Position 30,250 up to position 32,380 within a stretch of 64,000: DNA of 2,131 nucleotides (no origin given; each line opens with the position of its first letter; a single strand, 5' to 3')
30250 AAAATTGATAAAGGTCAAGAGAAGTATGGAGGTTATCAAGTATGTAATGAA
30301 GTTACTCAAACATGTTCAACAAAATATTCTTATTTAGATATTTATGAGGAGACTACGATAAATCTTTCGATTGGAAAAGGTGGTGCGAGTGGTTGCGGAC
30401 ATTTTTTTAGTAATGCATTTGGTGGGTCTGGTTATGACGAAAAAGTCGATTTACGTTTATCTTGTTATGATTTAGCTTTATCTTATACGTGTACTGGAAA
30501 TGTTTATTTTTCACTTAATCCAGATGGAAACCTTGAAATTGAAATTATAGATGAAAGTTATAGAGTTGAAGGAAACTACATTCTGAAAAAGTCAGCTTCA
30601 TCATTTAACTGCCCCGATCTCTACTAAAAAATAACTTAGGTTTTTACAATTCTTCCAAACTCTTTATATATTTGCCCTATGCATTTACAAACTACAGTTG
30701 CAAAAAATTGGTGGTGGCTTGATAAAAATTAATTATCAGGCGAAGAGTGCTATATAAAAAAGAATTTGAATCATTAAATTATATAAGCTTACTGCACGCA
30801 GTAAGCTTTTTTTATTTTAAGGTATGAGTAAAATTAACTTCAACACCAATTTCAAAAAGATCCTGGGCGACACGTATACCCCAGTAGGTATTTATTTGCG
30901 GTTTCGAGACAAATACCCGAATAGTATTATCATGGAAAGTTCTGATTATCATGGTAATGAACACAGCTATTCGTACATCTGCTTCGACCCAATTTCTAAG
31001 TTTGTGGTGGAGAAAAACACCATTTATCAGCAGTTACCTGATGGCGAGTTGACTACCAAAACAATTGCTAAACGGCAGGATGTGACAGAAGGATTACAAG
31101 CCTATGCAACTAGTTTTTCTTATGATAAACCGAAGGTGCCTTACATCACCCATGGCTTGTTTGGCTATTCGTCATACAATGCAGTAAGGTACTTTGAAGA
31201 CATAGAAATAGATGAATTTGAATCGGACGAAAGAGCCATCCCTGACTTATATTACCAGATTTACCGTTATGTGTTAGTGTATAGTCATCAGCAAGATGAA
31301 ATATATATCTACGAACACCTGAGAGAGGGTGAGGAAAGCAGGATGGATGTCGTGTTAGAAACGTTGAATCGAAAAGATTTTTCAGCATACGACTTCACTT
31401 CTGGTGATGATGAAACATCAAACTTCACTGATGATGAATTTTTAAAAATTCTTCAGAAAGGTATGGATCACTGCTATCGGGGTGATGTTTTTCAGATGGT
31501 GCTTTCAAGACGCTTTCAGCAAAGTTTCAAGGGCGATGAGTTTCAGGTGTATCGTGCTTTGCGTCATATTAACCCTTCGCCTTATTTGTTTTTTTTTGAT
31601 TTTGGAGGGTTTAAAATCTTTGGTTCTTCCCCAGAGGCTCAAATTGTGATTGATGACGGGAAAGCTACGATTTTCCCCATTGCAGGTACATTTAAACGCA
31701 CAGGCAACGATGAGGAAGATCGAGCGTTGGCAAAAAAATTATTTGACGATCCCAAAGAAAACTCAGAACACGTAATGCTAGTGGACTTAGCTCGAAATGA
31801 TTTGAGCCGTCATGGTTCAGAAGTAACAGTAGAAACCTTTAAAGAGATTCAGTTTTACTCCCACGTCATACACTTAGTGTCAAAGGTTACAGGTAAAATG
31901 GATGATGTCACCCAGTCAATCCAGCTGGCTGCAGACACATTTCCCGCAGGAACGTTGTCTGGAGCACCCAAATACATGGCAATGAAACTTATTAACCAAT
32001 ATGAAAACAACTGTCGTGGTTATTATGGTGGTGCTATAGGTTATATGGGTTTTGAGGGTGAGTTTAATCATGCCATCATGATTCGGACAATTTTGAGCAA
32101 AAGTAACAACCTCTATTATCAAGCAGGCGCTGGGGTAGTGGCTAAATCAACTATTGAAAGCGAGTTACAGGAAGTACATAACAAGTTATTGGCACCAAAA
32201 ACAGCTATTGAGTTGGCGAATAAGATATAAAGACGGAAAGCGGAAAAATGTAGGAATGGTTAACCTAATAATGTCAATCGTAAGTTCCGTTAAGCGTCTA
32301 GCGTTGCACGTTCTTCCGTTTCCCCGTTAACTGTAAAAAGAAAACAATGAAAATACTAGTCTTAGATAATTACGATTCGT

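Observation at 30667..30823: Unannotated 17-codon trp leader peptide with three consecutive Trp codons plus a terminator (ribosome-mediated attenuation)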

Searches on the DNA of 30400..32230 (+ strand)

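Call 3: search_rna_families(source=window, start=30400, end=31000, threshold=evalue, max_evalue=10, show_alignments=3)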
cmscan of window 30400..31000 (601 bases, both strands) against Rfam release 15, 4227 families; matches with E-value up to 10: 16.
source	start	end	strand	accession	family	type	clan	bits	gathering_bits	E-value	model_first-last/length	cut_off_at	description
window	30747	30818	+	RF02371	PyrG_leader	Cis-reg; leader;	-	37.7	65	0.0018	1-78/78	no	PyrG leader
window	30714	30815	+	RF04182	GibS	Gene; sRNA;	-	21.7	115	1.2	1-142/142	no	GibS sRNA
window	30694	30809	+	RF02453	ncr952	Gene; sRNA;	-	20.1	100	0.036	1-143/143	no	Bacillus sRNA ncr952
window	30728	30812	+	RF02607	AbsR25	Gene; sRNA;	-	19.5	47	0.66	1-164/164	no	Acinetobacter sRNA 25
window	30764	30829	+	RF04278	MIR4372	Gene; miRNA;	CL00145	19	100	1.5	1-123/123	no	MIR4372 microRNA precursor family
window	30785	30843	-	RF02844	RefA9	Gene; antisense;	-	18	49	4.2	1-64/64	no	Enterococcus sRNA A9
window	30556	30610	-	RF00203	snoR160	Gene; snRNA; snoRNA; CD-box;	-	17.9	42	7.7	1-80/80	no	Small nucleolar RNA R160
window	30796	30836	-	RF02925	6A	Gene; sRNA;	-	17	41.2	2.8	1-52/52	no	6A RNA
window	30811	30842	+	RF01935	bxd_7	Gene; lncRNA;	-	16.5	60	1.7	1-66/66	no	Bithoraxoid conserved region 7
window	30766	30843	+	RF04359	Plastid-GIID1-clpP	Intron;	-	15.6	140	3.4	54-133/179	no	Plastid group II-D1 clpP intron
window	30722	30808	+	RF01822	RsaJ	Gene; sRNA;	-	15.2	100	0.37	1-287/287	no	RNA Staph. aureus A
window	30781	30881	-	RF02607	AbsR25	Gene; sRNA;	-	14.8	47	6.9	1-164/164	no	Acinetobacter sRNA 25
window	30599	30700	-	RF00509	snosnR64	Gene; snRNA; snoRNA; CD-box;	CL00069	14.4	38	6.1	1-105/105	no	Small nucleolar RNA snR64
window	30484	30560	-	RF02281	TtnuCD4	Gene; snRNA; snoRNA; CD-box;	-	13.7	60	9.3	1-60/60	no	Tetrahymena snoRNA TtnuCD4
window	30588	30611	-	RF03012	Mu-gpT-DE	Gene; sRNA;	-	11.8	49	9.7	7-30/53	no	Mu-gpT-DE RNA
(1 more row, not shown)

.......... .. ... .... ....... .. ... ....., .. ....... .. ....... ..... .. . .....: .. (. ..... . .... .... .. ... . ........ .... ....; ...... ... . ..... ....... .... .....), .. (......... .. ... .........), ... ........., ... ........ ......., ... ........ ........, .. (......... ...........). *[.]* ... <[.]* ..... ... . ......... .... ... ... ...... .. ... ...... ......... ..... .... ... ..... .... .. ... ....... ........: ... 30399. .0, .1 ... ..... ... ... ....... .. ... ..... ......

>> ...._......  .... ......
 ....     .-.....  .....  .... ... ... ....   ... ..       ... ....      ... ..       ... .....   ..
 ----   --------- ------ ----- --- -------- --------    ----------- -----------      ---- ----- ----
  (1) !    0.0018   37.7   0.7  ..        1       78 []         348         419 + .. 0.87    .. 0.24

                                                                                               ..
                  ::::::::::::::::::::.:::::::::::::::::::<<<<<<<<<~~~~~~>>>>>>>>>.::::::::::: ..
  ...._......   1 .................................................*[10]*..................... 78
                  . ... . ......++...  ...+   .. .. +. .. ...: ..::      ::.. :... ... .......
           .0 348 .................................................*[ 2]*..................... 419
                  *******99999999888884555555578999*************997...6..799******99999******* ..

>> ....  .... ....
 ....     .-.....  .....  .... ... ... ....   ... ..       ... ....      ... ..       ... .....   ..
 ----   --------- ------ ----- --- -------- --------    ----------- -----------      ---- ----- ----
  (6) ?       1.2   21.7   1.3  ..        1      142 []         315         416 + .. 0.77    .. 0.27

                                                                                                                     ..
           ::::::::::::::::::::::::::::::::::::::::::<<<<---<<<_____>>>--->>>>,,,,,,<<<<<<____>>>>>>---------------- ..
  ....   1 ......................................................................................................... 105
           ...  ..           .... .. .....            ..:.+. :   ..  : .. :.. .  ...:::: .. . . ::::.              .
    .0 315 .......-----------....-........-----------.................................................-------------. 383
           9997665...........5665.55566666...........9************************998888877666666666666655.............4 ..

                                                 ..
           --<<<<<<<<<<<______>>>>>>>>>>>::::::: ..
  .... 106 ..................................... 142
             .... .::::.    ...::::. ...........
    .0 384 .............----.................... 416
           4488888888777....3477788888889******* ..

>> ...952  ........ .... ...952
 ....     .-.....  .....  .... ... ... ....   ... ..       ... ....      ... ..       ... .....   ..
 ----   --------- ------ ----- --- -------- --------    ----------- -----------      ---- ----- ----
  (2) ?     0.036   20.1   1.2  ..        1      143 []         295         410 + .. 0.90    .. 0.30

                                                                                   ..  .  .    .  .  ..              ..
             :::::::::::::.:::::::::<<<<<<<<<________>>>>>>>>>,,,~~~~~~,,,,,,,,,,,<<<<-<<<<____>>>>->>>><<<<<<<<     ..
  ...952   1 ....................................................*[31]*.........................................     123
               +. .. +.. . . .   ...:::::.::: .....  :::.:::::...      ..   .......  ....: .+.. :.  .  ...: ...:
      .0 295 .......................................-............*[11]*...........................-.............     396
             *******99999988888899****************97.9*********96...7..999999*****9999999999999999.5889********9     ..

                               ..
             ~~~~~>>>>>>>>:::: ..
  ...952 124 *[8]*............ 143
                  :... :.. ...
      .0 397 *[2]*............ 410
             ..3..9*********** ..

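Call 30: search_rna_families(sources=[L001, L002, L003, L005, L014, L016, L019, L024, L025, L028, L029, L041, L052, L062, L065, L080, L084, L088, L090, L086], threshold=gathering)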
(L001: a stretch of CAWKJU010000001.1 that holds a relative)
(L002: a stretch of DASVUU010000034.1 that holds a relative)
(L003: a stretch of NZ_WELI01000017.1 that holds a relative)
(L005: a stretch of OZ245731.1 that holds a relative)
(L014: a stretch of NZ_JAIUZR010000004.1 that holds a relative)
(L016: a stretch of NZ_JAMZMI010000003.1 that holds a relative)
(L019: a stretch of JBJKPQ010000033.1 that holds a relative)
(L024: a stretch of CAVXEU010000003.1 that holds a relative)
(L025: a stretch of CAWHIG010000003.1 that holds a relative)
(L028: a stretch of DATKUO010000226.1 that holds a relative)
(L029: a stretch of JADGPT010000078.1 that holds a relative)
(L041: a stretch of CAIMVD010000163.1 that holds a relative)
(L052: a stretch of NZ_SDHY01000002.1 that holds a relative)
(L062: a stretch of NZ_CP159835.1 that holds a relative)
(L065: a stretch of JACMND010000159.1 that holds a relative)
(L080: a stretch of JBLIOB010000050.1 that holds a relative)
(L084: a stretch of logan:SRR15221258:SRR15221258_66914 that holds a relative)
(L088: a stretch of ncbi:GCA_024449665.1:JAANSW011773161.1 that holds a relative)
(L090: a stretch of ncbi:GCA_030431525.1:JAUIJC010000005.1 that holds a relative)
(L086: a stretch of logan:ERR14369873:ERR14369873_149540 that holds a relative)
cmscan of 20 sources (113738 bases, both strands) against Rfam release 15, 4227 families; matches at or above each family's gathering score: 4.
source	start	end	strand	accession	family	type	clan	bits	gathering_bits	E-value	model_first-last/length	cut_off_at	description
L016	221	324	-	RF04183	Bacteroidales_small_SRP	Gene;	CL00003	89.7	55.2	7.6e-17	1-107/107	no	Bacteroidales small SRP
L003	357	430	+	RF00005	tRNA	Gene; tRNA;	CL00001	66.6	29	4.8e-12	1-71/71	no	tRNA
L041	1181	1310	+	RF01692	Bacteroid-trp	Cis-reg; leader;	-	64.9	49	1.8e-05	1-131/131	no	Bacteroidete tryptophan peptide leader RNA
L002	2268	2396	+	RF01692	Bacteroid-trp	Cis-reg; leader;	-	54.1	49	0.0017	1-131/131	no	Bacteroidete tryptophan peptide leader RNA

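Call 65: search_rna_families(sources=[L081, L082, L084, L085, L086, L087, L088, L089, L090], threshold=evalue, max_evalue=10)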
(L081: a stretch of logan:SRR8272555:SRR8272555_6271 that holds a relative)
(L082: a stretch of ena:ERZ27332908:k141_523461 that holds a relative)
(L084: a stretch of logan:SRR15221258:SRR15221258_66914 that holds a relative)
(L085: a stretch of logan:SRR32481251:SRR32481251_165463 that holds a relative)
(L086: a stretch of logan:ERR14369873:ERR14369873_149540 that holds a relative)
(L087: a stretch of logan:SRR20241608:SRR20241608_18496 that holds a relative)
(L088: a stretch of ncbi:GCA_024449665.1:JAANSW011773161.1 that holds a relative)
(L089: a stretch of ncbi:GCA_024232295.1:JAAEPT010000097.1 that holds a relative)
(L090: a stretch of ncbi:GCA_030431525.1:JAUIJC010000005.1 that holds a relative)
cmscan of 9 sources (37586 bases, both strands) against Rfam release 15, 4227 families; matches with E-value up to 10: 11.
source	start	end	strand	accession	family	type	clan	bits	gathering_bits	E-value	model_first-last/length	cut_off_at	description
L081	1424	1494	+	RF02371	PyrG_leader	Cis-reg; leader;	-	38.8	65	0.068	1-78/78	no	PyrG leader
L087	813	888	+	RF02445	SpR14_sRNA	Gene; sRNA;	-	27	50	8.6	1-80/80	no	Streptococcus sRNA SpR14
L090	199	278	+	RF03964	mir-H1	Gene; miRNA;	-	26.2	97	3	1-85/85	no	mir-H1 microRNA precursor family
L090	1144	1199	+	RF04181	rteR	Gene; sRNA;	-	25.3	72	8.4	1-84/84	no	rteR sRNA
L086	1427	1488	+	RF02398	sau-6072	Gene; sRNA;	-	25.2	50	0.57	1-53/53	no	Staphylococcus sRNA sau-6072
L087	2758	2883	+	RF00410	SNORA2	Gene; snRNA; snoRNA; HACA-box;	CL00021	25.2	70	2.5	1-137/137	no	Small nucleolar RNA SNORA2/SNORA34 family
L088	1358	1481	+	RF00513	Trp_leader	Cis-reg; leader;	-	22.4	41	2.7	1-100/100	no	Tryptophan operon leader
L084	3473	3517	-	RF00066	U7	Gene; snRNA;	-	21.8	34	1.3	1-62/62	no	U7 small nuclear RNA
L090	1131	1203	+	RF02871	ncS54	Gene; sRNA;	-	20.6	43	2.2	1-79/79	no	Burkholderia sRNA 54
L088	2847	2891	-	RF00032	Histone3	Cis-reg;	-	19.9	34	0.52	1-46/46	no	Histone 3' UTR stem-loop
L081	2020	2141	+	RF00195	RsmY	Gene; sRNA;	CL00106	17.8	57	3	1-121/121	no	RsmY RNA family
